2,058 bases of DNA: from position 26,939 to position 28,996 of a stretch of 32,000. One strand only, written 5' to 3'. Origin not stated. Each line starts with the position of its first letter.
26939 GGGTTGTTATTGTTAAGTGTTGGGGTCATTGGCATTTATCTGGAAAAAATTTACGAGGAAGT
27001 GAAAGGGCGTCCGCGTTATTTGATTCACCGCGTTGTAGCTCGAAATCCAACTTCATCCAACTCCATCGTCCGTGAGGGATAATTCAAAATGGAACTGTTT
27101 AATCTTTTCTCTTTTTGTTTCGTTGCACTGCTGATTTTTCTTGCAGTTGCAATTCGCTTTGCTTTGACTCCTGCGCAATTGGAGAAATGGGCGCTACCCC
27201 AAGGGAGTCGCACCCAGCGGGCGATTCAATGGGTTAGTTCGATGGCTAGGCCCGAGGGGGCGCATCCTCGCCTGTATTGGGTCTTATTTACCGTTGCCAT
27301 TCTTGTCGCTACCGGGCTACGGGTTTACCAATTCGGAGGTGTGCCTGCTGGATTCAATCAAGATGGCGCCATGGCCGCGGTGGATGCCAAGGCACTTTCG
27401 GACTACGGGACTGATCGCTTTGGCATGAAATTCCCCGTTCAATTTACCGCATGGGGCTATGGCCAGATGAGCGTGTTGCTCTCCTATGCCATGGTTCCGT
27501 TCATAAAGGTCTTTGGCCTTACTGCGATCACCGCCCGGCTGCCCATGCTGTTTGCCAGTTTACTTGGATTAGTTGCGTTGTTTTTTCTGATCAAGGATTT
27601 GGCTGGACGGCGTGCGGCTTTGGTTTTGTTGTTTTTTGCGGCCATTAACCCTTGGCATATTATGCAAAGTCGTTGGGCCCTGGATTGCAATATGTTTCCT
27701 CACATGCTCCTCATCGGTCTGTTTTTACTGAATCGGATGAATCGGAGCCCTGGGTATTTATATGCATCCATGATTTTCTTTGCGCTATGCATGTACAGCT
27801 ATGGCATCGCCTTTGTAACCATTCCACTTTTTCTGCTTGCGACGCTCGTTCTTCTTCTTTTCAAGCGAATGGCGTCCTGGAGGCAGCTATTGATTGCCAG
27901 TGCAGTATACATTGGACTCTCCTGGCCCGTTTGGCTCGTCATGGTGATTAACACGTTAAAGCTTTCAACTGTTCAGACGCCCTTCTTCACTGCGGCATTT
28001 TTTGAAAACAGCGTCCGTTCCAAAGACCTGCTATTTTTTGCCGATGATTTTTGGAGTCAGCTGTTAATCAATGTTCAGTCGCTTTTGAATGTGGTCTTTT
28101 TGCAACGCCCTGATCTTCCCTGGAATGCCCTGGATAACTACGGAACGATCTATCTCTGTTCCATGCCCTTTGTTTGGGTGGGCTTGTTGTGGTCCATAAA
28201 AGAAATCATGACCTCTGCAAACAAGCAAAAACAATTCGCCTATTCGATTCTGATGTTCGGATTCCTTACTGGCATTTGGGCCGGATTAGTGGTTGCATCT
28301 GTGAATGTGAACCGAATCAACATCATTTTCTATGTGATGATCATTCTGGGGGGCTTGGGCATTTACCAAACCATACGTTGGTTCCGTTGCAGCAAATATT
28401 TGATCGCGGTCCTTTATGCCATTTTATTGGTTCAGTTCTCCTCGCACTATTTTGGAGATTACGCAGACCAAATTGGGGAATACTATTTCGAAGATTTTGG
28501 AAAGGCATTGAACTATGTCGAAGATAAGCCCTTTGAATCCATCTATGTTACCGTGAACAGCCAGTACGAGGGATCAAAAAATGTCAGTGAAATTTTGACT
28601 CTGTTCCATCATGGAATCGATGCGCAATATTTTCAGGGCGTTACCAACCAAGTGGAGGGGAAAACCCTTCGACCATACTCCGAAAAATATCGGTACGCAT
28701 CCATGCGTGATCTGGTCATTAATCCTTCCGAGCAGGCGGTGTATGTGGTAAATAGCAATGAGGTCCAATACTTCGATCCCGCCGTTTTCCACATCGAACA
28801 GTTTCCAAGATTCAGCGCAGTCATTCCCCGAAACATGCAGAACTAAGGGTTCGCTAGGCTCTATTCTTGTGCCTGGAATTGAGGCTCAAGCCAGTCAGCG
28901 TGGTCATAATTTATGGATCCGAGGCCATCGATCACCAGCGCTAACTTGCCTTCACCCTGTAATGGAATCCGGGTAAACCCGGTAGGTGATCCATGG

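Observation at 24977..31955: Two converging polyprenyl-phosphate-sugar glycosylation modules of unknown target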

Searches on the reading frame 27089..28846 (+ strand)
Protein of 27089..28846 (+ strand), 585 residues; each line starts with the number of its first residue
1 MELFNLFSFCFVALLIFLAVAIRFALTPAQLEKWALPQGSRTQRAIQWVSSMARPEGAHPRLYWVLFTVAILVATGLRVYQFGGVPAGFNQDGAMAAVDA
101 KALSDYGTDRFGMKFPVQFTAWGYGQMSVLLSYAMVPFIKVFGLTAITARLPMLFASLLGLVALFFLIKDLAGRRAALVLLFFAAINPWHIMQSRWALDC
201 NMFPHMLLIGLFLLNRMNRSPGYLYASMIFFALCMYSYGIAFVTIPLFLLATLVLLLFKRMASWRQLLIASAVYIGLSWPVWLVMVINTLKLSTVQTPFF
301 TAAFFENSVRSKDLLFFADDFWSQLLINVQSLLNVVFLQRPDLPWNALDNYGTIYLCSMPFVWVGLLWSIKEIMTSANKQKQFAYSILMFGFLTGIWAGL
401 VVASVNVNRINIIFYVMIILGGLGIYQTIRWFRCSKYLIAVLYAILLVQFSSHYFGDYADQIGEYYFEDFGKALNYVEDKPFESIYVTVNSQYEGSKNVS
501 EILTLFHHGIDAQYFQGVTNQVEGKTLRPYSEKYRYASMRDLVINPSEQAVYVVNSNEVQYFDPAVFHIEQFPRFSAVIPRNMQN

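Call 5: search_protein_families(library=pfam, proteins=[window:27089-28846:+], max_evalue=0.01)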
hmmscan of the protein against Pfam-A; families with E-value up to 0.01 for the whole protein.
window:27089-28846:+ (585 aa): 1 family
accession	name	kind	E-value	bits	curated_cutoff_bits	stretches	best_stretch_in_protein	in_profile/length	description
PF13231.12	PMT_2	-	0.00071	20.3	26.1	1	131-274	6-154/160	Dolichyl-phosphate-mannose-protein mannosyltransferase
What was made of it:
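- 27089..28846 (+): PMT_2/ArnT-type putative GT-C glycosyltransferase (585 aa) with a soluble C-terminal domain of about 140 aa. PMT_2 at 7e-4, below cutoff (call 5).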

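Call 6: search_protein_families(library=ncbifam, proteins=[window:27089-28846:+], max_evalue=0.01)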
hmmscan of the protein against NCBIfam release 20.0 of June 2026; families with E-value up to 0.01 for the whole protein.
window:27089-28846:+ (585 aa): 0 families

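Call 7: search_protein_families(library=pfam, proteins=[window:27089-28846:+], max_evalue=10)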
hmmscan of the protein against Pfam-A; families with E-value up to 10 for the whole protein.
window:27089-28846:+ (585 aa): 1 family
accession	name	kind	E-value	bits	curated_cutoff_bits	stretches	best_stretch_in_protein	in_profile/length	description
PF13231.12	PMT_2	-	0.00071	20.3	26.1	1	131-274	6-154/160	Dolichyl-phosphate-mannose-protein mannosyltransferase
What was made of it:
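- On CAZy GT39 (protein O-mannosyltransferase, PMT): The 585-aa protein matches only PMT_2, at 20.3 bits against a cutoff of 26.1 (calls 5, 7). dbCAN/CAZy models were not available.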

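Call 9: search_solved_structures(query=window:27089-28846:+, max_evalue=1)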
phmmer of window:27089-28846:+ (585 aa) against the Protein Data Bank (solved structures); distinct sequences matched with E-value up to 1: 0.

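Call 16: find_homologous_proteins(query=window:27089-28846:+)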
Query window:27089-28846:+ (585 aa): 1289 proteins with E <= 0.001 among 8000 candidates; the best 120 are listed.
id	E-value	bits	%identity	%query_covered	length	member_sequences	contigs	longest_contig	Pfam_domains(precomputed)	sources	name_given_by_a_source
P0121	0.0e+0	1314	100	100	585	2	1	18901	-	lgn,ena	-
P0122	5.2e-195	668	56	89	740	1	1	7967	PF08305.18,PF13231.13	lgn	-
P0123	9.6e-184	631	55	89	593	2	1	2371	-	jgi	jgi:hypothetical protein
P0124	1.4e-177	610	53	86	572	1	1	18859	-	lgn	-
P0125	4.2e-172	592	51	94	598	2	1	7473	PF13231.13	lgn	-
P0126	9.9e-171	588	49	98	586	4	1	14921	PF13231.13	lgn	-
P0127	1.0e-170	588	50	97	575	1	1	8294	PF13231.13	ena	-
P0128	1.0e-170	588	51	89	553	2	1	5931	PF13231.13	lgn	-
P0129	1.1e-170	587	49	98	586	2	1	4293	PF13231.13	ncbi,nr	ncbi:MAG: hypothetical protein HOO93_11815 [Methyloglobulus sp.]|nr:hypothetical protein [Methyloglo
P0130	1.5e-170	587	53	86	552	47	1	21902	PF13231.13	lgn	-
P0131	2.0e-170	587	52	89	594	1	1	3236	-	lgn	-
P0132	2.4e-170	586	53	86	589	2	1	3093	PF13231.13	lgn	-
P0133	3.1e-170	586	50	98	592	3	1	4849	PF13231.13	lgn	-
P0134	1.7e-169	584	48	98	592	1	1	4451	PF13231.13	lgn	-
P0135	1.9e-169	583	50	89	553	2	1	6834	PF13231.13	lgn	-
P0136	5.5e-169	582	49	89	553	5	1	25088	PF13231.13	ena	-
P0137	2.9e-168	579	52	86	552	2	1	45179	PF13231.13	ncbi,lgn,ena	-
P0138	3.4e-168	579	52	89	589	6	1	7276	PF13231.13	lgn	-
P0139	4.4e-168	579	52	88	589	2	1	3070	PF13231.13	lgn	-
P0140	9.7e-168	578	50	90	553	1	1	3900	PF13231.13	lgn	-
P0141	1.3e-167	577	50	89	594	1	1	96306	PF13231.13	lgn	-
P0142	3.5e-167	576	50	89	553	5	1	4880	PF13231.13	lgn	-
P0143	5.9e-167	575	50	90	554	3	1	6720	PF13231.13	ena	-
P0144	1.1e-166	574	50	94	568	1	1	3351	PF13231.13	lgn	-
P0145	1.3e-166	574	48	93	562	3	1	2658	PF13231.13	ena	-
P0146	2.5e-166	573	51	88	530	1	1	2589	PF13231.13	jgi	jgi:4-amino-4-deoxy-L-arabinose transferase-like glycosyltransferase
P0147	2.7e-166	573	51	89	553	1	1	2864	PF13231.13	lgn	-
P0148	1.0e-165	571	52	86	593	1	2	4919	PF13231.13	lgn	-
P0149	3.5e-165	569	50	91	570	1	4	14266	PF13231.13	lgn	-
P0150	4.9e-165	569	50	91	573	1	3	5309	PF13231.13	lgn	-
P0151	1.6e-164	567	50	91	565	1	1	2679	PF13231.13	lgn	-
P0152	1.9e-164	567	50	91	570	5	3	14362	PF13231.13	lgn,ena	-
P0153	3.4e-164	566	51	90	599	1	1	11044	PF13231.13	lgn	-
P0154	3.6e-164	566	49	92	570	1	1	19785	PF13231.13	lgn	-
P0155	3.7e-164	566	52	87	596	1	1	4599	PF13231.13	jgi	jgi:4-amino-4-deoxy-L-arabinose transferase-like glycosyltransferase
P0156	1.2e-163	564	50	92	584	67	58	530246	PF13231.13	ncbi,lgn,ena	-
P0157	1.8e-163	564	48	97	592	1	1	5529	PF13231.13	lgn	-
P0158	2.0e-163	564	52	90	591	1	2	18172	PF13231.13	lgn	-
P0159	2.0e-163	564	49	90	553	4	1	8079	PF13231.13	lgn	-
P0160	2.7e-163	563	49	93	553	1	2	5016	PF13231.13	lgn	-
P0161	8.5e-163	561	49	89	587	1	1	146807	PF13231.13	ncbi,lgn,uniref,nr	ncbi:ArnT family glycosyltransferase [Deefgea rivuli]|uniref:ArnT family glycosyltransferase n=1 Tax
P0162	8.9e-163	561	52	88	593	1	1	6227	PF13231.13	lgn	-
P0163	1.1e-162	561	50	89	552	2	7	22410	PF13231.13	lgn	-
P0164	1.1e-162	561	48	91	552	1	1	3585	PF13231.13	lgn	-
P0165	1.4e-162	561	51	89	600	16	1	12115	PF13231.13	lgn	-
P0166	3.3e-162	559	50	89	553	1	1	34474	PF13231.13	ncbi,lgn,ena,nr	ncbi:MAG: glycosyltransferase family 39 protein [Oscillospiraceae bacterium]|nr:glycosyltransferase 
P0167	4.3e-162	559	49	91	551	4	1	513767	PF13231.13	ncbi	-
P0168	4.7e-162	559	50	89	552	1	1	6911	PF13231.13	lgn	-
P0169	4.7e-162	559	49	90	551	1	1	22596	PF13231.13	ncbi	-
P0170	5.5e-161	555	51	90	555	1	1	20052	PF13231.13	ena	-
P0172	1.0e-160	555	50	89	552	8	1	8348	PF13231.13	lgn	-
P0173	1.3e-160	554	49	93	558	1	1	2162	PF13231.13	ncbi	-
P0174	3.6e-160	553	49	89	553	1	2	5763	PF13231.13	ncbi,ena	-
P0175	6.0e-160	552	48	89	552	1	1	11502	PF13231.13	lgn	-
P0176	1.2e-159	551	49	89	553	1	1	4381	PF13231.13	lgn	-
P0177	4.1e-159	549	46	99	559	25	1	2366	PF13231.13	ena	-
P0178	4.2e-159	549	49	89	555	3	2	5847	PF13231.13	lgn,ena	-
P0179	5.8e-159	549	48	93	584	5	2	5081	PF13231.13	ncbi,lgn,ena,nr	ncbi:MAG: glycosyltransferase family 39 protein [Lachnospiraceae bacterium]|nr:glycosyltransferase f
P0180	1.5e-158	547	50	89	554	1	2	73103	PF13231.13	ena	-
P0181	1.6e-158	547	49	86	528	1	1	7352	PF13231.13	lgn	-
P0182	8.5e-158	545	47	93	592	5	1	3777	PF13231.13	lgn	-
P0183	1.4e-157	544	48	89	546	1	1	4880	PF13231.13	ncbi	-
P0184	3.6e-157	543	49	88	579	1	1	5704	PF13231.13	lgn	-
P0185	5.6e-157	542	50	88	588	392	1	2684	PF13231.13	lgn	-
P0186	7.6e-157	542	47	99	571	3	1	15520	PF13231.13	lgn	-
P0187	9.1e-157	542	47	100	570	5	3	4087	PF13231.13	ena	-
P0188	1.2e-156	541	47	90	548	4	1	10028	PF13231.13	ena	-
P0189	1.8e-156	541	49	88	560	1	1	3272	PF13231.13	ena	-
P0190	1.9e-156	540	48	89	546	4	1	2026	PF13231.13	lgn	-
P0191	3.8e-156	539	48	94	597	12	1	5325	PF13231.13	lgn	-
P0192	4.0e-156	539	46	91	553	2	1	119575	PF13231.13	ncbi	-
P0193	4.7e-156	539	48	91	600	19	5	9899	PF13231.13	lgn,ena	-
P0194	6.3e-156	539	49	89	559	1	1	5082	PF13231.13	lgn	-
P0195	7.3e-156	539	48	88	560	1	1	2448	PF13231.13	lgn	-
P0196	8.0e-156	538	49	88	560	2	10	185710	PF13231.13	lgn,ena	-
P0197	1.1e-155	538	47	91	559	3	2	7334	PF13231.13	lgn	-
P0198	2.7e-155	537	48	91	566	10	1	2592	PF13231.13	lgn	-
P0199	2.8e-155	537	50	90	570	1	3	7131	PF13231.13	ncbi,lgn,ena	-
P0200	3.1e-155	536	50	89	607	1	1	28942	PF13231.13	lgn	-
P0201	3.4e-155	536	48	89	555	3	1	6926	PF13231.13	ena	-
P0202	3.4e-155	536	48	90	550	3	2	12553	PF13231.13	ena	-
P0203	4.1e-155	536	51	86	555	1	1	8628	PF13231.13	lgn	-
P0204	6.9e-155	535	48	89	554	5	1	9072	PF13231.13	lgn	-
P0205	8.4e-155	535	48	88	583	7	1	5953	PF13231.13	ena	-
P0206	9.0e-155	535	48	88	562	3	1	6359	PF13231.13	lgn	-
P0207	9.6e-155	535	45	98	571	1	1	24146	PF13231.13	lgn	-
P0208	1.1e-154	535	50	89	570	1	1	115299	PF13231.13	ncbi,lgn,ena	-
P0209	1.3e-154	534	48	89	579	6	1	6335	PF13231.13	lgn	-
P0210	1.4e-154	534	45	100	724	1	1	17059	PF08305.18,PF13231.13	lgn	-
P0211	1.5e-154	534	50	85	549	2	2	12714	PF13231.13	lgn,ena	-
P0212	2.1e-154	534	48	86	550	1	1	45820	PF13231.13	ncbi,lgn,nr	ncbi:MAG: glycosyltransferase family 39 protein [Clostridiaceae bacterium]|nr:glycosyltransferase fa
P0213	2.7e-154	533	47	89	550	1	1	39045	PF13231.13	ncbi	-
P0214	2.8e-154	533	47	91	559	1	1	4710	PF13231.13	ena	-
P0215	4.5e-154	533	50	89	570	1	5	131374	PF13231.13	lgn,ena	-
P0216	4.6e-154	533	50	89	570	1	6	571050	PF13231.13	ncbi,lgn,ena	-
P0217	7.7e-154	532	49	89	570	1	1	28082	PF13231.13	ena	-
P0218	8.1e-154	532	49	89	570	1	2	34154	PF13231.13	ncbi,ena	-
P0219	1.0e-153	531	47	91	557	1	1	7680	PF13231.13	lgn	-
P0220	1.1e-153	531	49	89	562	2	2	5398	PF13231.13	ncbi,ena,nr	ncbi:MAG TPA: glycosyltransferase family 39 protein [Clostridia bacterium]|nr:glycosyltransferase fa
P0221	1.5e-153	531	47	90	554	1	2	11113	PF13231.13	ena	-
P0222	2.7e-153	530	46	99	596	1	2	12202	PF13231.13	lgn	-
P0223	2.9e-153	530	47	90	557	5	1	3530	PF13231.13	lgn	-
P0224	2.9e-153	530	47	89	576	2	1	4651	PF13231.13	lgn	-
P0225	3.1e-153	530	49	85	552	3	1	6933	PF13231.13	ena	-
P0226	4.7e-153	529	48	90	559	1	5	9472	PF13231.13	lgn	-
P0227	7.6e-153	529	44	98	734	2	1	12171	PF08305.18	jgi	-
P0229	1.7e-152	527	48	85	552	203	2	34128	PF13231.13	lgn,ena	-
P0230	1.8e-152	527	47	89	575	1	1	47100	PF13231.13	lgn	-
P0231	2.0e-152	527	47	99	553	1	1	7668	PF13231.13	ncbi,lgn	-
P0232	2.0e-152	527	47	89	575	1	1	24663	PF13231.13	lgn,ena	-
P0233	2.8e-152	527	45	98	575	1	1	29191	PF13231.13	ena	-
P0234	3.7e-152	526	48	85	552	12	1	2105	PF13231.13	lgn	-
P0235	3.9e-152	526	47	89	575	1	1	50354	PF13231.13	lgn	-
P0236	4.2e-152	526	48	89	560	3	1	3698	PF13231.13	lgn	-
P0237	5.0e-152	526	47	91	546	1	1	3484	PF13231.13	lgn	-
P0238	5.6e-152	526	47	91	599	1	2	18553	PF13231.13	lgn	-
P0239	6.1e-152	526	47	89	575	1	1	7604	PF13231.13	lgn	-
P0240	6.6e-152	525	48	90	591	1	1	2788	PF13231.13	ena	-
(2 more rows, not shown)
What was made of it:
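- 27089..28846 (+): Its 120 best homologues are 44-56% identical, nearly all carry PF13231, and sources name them ArnT-family or GT39 (call 16).
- Closest known: ArnC-ArnE/F-ArnT lipid A aminoarabinose pathway. Same: Sources name homologues of the 585-aa protein as ArnT-family (call 16).
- Checked: However, nearly all of its 120 best homologues (44-56% identical) carry PF13231, and sources name them ArnT-family or GT39 (call 16).
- Its homologue family is PMT_2/ArnT-annotated (call 16).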

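Call 17: find_encoding_contigs(protein=P0210, flank=10000, max_places=2)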
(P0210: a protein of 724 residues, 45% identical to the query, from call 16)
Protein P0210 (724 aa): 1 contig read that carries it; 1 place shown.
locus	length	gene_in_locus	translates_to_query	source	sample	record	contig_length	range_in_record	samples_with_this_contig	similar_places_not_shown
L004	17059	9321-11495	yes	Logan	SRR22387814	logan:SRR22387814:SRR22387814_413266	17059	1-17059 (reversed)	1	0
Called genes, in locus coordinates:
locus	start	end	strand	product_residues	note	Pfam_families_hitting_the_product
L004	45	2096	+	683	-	PF00588:SpoU_methylase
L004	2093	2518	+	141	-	PF07963:N_methyl (weak)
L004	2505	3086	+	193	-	PF07963:N_methyl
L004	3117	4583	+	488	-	PF00270:DEAD, PF04851:ResIII (weak), PF00271:Helicase_C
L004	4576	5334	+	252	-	PF00557:Peptidase_M24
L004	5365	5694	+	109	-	-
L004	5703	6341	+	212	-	-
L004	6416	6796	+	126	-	PF04138:GtrA_DPMS_TM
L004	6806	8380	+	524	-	PF01266:DAO (faint), PF01593:Amino_oxidase, PF13450:NAD_binding_8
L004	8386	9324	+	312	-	PF00535:Glycos_transf_2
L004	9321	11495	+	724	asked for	PF13231:PMT_2 (weak), PF08305:NPCBM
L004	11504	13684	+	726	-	PF08305:NPCBM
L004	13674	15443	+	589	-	-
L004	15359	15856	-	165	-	PF04138:GtrA_DPMS_TM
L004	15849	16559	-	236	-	PF13489:Methyltransf_23 (weak)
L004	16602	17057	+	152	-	?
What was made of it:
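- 27089..28846 (+): Some orthologues carry a C-terminal NPCBM (P0122, P0210, P0227; calls 16, 17).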

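Call 18: find_encoding_contigs(protein=P0161, flank=8000, max_places=2)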
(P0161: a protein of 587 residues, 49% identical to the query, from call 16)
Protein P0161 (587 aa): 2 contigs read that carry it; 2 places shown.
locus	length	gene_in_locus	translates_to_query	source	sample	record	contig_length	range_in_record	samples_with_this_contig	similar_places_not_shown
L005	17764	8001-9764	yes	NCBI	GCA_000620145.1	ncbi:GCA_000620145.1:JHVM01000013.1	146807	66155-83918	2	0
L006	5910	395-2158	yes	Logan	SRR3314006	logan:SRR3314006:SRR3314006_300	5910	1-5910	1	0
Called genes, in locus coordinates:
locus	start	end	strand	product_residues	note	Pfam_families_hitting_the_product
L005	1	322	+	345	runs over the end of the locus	PF00989:PAS, PF13188:PAS_8, PF08448:PAS_4, PF13426:PAS_9, PF08447:PAS_3 (weak), PF00990:GGDEF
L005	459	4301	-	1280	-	PF02366:PMT, PF13231:PMT_2, PF16192:PMT_4TMC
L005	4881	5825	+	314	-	PF00535:Glycos_transf_2, PF10111:Glyco_tranf_2_2 (weak), PF13641:Glyco_tranf_2_3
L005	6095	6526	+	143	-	PF04138:GtrA_DPMS_TM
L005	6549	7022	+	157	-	PF04138:GtrA_DPMS_TM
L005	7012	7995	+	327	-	PF00535:Glycos_transf_2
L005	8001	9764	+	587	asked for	PF13231:PMT_2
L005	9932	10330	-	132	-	PF20159:YidB, PF06078:DUF937 (weak)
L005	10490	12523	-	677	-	PF00989:PAS, PF08448:PAS_4, PF13426:PAS_9, PF08447:PAS_3, PF00989:PAS (weak), PF13426:PAS_9, PF00990:GGDEF, PF00563:EAL, +1 more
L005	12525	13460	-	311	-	PF08668:HDOD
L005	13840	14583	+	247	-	PF18306:LDcluster4, PF03641:Lysine_decarbox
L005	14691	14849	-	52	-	-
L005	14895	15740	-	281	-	PF00561:Abhydrolase_1, PF12146:Hydrolase_4, PF12697:Abhydrolase_6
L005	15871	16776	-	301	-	-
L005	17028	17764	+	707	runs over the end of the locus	PF00989:PAS, PF13426:PAS_9, PF00989:PAS, PF08448:PAS_4, PF13426:PAS_9, PF00512:HisKA, PF02518:HATPase_c, PF00072:Response_reg, +1 more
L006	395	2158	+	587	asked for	PF13231:PMT_2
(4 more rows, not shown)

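Call 19: find_encoding_contigs(protein=P0156, flank=8000, max_places=2)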
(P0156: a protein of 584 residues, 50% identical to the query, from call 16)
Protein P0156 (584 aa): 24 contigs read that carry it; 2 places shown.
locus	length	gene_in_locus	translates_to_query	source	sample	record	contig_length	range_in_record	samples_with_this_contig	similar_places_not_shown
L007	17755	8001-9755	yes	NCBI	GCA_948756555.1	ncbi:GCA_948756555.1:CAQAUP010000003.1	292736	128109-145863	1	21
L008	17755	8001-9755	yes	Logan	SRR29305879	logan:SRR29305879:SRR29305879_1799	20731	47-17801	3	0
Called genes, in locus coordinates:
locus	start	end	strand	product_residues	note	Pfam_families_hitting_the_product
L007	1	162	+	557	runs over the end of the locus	PF02463:SMC_N, PF13476:AAA_23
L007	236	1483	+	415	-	PF05580:Peptidase_S55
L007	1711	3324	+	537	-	PF02366:PMT, PF13231:PMT_2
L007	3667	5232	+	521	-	PF01266:DAO (faint), PF01494:FAD_binding_3 (faint), PF01593:Amino_oxidase, PF01946:Thi4 (weak), PF13450:NAD_binding_8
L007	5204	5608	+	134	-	PF04138:GtrA_DPMS_TM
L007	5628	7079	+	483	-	PF01943:Polysacc_synt, PF13440:Polysacc_synt_3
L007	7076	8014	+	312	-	PF00535:Glycos_transf_2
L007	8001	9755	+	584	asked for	PF13231:PMT_2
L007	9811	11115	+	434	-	-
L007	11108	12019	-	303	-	PF09924:LPG_synthase_C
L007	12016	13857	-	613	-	PF00009:GTP_EFTU, PF22042:EF-G_D2, PF03144:GTP_EFTU_D2, PF14492:EFG_III (weak), PF00679:EFG_C, PF21018:BipA_C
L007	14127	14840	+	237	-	PF00436:SSB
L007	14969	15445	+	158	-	PF02572:CobA_CobO_BtuR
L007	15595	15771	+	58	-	-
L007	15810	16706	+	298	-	PF00701:DHDPS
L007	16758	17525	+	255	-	PF01113:DapB_N, PF05173:DapB_C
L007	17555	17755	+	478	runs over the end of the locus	PF08245:Mur_ligase_M, PF02875:Mur_ligase_C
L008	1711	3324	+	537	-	PF02366:PMT, PF13231:PMT_2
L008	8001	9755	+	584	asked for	PF13231:PMT_2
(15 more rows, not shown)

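Call 20: find_encoding_contigs(protein=P0121, flank=10000, max_places=3)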
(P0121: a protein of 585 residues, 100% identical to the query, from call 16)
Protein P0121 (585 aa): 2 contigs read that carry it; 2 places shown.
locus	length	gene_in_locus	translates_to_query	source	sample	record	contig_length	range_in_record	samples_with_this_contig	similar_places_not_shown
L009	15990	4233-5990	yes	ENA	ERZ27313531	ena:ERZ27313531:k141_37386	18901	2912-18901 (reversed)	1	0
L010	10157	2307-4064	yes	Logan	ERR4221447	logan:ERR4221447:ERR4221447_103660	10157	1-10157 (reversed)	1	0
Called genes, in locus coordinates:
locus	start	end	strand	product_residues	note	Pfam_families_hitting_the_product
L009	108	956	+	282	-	PF03641:Lysine_decarbox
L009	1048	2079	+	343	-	PF07714:PK_Tyr_Ser-Thr, PF00069:Pkinase, PF03109:ABC1 (weak)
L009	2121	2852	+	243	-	PF13489:Methyltransf_23 (weak)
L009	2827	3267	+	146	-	PF04138:GtrA_DPMS_TM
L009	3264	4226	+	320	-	PF00535:Glycos_transf_2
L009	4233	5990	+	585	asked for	-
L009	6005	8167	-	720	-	PF08305:NPCBM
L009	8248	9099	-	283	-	PF00892:EamA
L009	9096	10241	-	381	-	PF01264:Chorismate_synt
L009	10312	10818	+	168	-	-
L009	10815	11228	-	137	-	PF13442:Cytochrome_CBB3 (weak)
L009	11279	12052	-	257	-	PF01887:SAM_HAT_N, PF20257:SAM_HAT_C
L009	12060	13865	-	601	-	PF02018:CBM_4_9, PF00331:Glyco_hydro_10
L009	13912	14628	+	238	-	-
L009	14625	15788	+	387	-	PF12833:HTH_18, PF00165:HTH_AraC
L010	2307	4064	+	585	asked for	-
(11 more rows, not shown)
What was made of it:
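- On ArnE/ArnF-type DMT flippase (proposed role for EamA): It overlaps aroC (call 20).
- Checked: GtrA and GT2 overlap by 4 nt, using the ATG at 26120 that gene callers choose (call 20).
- EamA overlaps aroC by 4 nt (call 20).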
